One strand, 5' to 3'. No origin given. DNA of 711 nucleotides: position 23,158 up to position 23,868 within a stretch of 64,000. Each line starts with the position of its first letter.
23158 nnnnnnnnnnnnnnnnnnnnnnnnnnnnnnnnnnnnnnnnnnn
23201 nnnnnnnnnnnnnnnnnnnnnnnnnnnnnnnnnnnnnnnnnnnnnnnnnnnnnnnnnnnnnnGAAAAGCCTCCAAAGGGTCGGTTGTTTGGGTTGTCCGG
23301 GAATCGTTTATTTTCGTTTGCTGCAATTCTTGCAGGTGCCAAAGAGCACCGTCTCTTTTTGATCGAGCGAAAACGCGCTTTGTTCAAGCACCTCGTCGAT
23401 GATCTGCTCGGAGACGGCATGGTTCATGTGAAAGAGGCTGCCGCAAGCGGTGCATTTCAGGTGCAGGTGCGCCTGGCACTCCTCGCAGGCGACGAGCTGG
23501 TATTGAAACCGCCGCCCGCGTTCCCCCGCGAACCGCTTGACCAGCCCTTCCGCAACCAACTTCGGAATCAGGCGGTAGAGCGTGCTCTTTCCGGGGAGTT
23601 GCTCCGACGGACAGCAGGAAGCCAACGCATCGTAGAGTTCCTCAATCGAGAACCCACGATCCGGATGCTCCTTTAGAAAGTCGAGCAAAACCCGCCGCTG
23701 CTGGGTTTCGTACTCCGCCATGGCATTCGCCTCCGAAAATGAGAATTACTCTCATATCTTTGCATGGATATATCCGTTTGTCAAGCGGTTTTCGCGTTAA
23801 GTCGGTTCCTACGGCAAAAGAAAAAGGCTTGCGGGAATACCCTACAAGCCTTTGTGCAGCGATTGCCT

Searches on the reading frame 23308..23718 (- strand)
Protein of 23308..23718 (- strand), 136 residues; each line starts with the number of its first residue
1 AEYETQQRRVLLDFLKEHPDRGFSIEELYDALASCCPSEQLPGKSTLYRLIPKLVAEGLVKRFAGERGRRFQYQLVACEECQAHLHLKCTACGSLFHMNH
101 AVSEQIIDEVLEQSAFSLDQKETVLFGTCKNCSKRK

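Call 46: search_protein_families(library=ncbifam, proteins=[window:23308-23718:-], max_evalue=0.00001)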
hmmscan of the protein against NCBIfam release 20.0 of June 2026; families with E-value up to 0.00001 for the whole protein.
window:23308-23718:- (136 aa): 4 families
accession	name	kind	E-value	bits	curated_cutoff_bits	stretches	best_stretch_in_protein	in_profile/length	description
NF052545.1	TransRegPerRClab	equivalog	1e-10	41.7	180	1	5-135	16-137/138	transcriptional regulator PerR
NF051892.1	TransRegFurBacil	equivalog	8.2e-10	38.9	220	1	5-135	20-146/149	ferric iron uptake transcriptional regulator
NF006999.0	PRK09462.1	equivalog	4.8e-09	36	146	1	8-132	19-136/148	ferric iron uptake transcriptional regulator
NF047406.1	TransRegPerRTherm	equivalog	5.3e-07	29.9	200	1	5-134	7-127/130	manganese-dependent transcriptional regulator PerR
